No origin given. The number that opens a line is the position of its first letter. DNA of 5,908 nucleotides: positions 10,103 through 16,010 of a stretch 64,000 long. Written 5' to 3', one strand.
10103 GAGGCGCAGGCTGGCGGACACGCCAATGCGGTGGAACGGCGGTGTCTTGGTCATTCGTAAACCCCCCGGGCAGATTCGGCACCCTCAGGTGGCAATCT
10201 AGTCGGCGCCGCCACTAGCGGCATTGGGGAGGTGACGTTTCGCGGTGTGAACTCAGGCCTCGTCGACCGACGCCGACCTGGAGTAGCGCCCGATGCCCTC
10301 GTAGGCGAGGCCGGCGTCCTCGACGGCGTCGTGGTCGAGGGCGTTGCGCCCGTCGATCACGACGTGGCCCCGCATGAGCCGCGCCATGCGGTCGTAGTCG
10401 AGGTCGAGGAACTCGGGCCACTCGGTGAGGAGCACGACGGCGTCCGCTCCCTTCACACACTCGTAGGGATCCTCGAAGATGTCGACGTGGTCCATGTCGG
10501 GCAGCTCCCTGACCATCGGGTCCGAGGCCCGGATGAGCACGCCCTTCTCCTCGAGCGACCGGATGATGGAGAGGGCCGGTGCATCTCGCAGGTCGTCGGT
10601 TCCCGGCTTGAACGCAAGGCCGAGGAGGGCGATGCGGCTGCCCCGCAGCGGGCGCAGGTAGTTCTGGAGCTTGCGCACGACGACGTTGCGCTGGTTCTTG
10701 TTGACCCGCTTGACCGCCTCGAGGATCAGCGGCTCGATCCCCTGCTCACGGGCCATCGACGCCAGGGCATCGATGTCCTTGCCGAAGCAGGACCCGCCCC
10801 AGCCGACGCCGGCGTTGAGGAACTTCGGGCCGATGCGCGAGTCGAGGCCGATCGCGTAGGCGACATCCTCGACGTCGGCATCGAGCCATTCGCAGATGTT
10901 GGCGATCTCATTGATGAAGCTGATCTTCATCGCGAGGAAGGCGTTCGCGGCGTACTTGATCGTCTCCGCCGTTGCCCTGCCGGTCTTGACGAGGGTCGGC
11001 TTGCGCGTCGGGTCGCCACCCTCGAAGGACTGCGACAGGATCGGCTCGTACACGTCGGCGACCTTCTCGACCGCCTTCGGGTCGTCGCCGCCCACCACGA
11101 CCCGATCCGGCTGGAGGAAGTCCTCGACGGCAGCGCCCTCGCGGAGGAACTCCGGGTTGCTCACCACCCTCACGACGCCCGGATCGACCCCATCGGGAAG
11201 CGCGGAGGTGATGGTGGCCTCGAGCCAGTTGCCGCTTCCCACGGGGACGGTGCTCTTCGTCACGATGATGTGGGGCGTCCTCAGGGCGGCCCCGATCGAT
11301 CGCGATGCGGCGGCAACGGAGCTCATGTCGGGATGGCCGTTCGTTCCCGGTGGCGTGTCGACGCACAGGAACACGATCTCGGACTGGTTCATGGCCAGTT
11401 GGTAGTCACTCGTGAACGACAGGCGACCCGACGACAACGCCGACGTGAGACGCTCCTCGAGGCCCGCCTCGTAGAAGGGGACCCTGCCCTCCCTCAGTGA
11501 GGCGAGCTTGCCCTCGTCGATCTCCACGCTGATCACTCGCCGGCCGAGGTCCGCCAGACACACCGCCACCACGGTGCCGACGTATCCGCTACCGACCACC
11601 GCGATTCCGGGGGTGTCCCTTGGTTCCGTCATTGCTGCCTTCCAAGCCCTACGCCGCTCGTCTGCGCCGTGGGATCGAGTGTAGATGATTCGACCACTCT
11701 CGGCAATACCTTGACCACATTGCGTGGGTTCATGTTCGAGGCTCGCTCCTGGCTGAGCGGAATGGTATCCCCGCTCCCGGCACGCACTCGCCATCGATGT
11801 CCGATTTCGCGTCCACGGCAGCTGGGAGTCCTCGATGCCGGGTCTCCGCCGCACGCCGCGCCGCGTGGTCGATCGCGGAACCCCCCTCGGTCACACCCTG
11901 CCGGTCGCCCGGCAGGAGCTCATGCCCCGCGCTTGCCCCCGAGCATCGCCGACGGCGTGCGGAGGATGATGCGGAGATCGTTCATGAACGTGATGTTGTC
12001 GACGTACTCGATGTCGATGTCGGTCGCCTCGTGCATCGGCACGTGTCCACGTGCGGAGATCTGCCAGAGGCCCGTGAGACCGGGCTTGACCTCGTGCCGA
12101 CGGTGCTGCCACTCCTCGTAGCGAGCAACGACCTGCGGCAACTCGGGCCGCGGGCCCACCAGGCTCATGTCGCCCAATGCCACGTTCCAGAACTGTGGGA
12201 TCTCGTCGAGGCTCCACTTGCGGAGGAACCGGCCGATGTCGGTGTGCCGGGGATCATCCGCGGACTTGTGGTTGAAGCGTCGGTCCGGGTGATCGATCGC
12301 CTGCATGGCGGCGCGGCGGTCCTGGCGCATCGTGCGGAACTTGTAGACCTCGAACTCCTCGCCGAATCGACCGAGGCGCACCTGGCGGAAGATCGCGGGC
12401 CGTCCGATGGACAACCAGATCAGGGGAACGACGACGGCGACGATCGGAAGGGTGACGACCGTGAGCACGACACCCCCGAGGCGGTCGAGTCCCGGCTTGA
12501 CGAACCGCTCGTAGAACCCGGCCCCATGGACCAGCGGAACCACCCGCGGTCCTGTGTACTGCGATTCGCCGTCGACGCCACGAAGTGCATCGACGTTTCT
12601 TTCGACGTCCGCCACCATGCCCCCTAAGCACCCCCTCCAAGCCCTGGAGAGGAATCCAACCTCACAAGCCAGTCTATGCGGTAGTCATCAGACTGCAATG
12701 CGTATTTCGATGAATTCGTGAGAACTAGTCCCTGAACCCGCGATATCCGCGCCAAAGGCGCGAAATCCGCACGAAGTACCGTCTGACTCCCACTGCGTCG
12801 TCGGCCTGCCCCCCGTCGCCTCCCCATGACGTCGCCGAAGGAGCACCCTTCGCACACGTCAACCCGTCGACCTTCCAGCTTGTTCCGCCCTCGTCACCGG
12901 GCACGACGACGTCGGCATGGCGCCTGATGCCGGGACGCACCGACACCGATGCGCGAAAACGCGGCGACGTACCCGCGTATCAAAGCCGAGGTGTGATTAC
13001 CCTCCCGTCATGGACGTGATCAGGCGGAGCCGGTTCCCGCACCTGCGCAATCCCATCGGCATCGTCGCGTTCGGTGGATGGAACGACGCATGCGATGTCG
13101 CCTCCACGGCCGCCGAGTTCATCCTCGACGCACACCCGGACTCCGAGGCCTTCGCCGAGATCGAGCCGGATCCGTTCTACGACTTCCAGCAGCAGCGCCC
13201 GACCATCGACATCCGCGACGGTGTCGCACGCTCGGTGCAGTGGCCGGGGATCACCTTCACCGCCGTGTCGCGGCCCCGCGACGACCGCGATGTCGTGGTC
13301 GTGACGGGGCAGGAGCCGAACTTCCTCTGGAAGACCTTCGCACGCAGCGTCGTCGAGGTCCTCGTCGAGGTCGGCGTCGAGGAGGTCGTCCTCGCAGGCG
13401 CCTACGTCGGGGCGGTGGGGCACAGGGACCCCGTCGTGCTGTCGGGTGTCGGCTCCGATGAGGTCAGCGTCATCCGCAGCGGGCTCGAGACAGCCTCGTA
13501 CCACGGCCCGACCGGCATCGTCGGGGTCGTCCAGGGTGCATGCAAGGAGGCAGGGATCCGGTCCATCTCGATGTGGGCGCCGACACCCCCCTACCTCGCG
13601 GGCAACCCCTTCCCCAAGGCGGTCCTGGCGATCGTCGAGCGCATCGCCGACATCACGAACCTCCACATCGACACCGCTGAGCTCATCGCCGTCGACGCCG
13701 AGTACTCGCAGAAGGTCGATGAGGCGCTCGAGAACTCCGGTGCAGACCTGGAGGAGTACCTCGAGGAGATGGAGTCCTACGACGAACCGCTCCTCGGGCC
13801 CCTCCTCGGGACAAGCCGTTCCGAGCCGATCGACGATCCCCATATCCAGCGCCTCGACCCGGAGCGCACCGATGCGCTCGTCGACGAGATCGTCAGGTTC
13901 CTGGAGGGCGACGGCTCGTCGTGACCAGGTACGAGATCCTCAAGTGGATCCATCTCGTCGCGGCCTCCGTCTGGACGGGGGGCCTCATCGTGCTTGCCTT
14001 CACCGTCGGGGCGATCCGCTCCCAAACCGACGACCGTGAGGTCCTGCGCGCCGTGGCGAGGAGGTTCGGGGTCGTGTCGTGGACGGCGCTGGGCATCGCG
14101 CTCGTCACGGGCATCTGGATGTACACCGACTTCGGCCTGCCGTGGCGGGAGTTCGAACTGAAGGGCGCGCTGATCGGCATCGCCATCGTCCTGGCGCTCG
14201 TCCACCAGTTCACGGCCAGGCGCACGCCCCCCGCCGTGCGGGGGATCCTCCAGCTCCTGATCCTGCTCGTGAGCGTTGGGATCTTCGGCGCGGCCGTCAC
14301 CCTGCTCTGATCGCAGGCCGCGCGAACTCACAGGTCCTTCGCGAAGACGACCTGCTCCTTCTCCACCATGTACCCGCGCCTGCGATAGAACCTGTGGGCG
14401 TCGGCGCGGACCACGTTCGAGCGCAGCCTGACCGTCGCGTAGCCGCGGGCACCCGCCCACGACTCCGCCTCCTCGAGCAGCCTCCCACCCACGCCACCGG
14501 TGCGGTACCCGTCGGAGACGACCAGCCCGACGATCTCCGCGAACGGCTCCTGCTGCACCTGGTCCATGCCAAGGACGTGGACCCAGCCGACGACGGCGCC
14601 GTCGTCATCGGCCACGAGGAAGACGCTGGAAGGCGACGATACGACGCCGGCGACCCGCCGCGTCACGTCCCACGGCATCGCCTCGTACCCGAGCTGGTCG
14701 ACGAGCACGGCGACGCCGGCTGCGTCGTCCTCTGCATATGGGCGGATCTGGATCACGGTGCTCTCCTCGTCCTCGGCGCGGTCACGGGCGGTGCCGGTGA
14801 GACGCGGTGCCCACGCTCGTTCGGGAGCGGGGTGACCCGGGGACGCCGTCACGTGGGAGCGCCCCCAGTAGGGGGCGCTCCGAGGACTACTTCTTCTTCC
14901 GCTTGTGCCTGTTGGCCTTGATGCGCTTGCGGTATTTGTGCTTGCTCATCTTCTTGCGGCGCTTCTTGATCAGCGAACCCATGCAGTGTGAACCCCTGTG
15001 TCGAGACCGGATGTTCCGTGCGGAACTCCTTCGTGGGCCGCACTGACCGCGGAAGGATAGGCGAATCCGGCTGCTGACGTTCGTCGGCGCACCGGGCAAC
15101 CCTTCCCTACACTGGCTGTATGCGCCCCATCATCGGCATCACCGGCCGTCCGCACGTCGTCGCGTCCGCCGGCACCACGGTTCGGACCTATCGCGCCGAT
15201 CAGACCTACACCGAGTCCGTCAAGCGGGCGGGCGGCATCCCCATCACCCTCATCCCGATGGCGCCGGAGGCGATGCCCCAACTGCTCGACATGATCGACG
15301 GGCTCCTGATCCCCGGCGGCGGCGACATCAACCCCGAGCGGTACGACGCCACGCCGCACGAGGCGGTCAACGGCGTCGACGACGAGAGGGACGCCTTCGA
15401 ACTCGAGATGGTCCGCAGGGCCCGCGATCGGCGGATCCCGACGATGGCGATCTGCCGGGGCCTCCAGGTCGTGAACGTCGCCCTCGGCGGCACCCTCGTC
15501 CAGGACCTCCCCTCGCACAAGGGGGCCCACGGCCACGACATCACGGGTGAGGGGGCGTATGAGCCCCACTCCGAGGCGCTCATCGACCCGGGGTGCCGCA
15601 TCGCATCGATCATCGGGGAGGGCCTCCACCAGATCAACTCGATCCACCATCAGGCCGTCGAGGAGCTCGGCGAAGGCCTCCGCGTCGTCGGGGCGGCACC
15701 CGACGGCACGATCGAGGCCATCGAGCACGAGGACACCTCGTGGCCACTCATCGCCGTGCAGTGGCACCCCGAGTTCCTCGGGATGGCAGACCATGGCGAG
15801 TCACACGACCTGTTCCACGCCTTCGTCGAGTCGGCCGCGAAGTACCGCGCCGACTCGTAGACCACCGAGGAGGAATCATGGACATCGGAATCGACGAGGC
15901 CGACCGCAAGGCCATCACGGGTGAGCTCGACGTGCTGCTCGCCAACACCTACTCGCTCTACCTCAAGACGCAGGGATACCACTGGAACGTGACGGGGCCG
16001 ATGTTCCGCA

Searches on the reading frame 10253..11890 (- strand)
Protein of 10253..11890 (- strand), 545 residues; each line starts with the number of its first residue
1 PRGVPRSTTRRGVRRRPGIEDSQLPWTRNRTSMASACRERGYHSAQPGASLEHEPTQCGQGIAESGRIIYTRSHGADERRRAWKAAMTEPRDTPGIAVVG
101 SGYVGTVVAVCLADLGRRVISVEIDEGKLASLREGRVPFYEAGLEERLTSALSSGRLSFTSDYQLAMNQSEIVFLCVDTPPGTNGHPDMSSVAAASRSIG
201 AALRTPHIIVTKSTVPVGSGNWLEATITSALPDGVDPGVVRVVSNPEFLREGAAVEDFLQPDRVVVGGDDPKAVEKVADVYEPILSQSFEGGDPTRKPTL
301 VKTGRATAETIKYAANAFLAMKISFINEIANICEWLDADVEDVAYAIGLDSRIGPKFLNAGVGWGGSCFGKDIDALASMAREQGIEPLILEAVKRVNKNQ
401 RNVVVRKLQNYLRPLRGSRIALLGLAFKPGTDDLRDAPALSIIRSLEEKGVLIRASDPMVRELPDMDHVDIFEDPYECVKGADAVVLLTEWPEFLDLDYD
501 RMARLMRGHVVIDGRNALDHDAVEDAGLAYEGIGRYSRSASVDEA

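Call 31: search_protein_families(library=pfam, proteins=[window:10253-11890:-], max_evalue=0.00001)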
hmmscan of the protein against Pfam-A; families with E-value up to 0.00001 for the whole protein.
window:10253-11890:- (545 aa): 4 families
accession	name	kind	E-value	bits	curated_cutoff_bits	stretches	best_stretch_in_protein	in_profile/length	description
PF03721.20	UDPG_MGDP_dh_N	-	1e-53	182.1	27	1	96-277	3-184/187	UDP-glucose/GDP-mannose dehydrogenase family, NAD binding domain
PF00984.24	UDPG_MGDP_dh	-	1.6e-36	124.7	25.4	1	307-398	2-93/94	UDP-glucose/GDP-mannose dehydrogenase family, central domain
PF03720.21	UDPG_MGDP_dh_C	-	1e-31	109.8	30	1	421-520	1-103/103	UDP-glucose/GDP-mannose dehydrogenase family, UDP binding domain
PF03807.23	F420_oxidored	-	3.6e-07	31.1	21.6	0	96-178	2-68/94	NADP oxidoreductase coenzyme F420-dependent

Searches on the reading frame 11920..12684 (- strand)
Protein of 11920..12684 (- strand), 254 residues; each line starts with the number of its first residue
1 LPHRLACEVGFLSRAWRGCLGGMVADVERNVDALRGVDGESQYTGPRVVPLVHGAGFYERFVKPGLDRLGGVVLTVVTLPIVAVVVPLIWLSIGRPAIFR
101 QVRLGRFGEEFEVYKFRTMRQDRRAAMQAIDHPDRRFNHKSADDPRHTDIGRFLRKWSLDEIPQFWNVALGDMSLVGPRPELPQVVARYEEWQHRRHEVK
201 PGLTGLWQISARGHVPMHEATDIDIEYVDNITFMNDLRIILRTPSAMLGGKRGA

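Call 31: search_protein_families(library=pfam, proteins=[window:11920-12684:-], max_evalue=0.00001)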
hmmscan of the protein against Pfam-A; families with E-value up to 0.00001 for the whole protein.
window:11920-12684:- (254 aa): 1 family
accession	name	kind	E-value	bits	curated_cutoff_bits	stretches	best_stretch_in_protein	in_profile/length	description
PF02397.22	Bac_transf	-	1.7e-58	197.6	27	1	65-248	3-178/179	Bacterial sugar transferase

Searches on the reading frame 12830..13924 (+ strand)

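Call 31: search_protein_families(library=pfam, proteins=[window:12830-13924:+], max_evalue=0.00001)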
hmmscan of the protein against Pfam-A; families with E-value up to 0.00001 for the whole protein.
window:12830-13924:+ (364 aa): 1 family
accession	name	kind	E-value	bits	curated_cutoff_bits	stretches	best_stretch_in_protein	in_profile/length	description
PF09754.15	PAC2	-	4.7e-46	157.8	25.8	1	80-298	1-213/215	PAC2 family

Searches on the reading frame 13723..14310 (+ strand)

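Call 63: search_protein_families(library=pfam, proteins=[window:13723-14310:+], max_evalue=0.001)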
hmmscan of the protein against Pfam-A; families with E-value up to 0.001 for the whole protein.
window:13723-14310:+ (195 aa): 1 family
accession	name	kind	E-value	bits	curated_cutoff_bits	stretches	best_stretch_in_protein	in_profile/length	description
PF10027.14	DUF2269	-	2.4e-06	28.1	28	1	72-143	2-76/150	Predicted integral membrane protein (DUF2269)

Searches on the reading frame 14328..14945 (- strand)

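Call 31: search_protein_families(library=pfam, proteins=[window:14328-14945:-], max_evalue=0.00001)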
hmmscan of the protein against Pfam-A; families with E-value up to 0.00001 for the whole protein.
window:14328-14945:- (205 aa): 3 families
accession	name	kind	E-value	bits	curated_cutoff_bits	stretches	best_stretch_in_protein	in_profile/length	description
PF00583.31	Acetyltransf_1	-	7.7e-15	55.6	20.7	1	103-192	29-116/116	Acetyltransferase (GNAT) family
PF13508.13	Acetyltransf_7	-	2.2e-13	50.8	27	1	106-193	2-83/84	Acetyltransferase (GNAT) domain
PF13673.13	Acetyltransf_10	-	1.4e-06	28.8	23.6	1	102-199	26-114/128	Acetyltransferase (GNAT) domain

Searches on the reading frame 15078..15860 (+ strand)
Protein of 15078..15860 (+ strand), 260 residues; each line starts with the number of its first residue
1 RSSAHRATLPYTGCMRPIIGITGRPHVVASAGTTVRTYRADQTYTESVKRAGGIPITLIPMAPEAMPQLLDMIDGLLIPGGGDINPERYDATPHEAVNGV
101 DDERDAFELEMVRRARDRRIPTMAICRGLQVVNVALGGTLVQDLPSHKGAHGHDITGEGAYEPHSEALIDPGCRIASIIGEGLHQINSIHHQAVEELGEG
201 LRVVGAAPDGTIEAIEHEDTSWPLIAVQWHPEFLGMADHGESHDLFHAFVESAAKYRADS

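Call 31: search_protein_families(library=pfam, proteins=[window:15078-15860:+], max_evalue=0.00001)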
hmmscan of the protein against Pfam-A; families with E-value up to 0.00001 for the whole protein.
window:15078-15860:+ (260 aa): 2 families
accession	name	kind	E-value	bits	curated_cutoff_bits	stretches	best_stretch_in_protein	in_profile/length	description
PF07722.19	Peptidase_C26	-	3.5e-62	210.5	20.5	1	17-232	1-219/219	Peptidase C26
PF00117.34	GATase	-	4.4e-15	56.3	22.8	1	98-235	50-175/190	Glutamine amidotransferase class-I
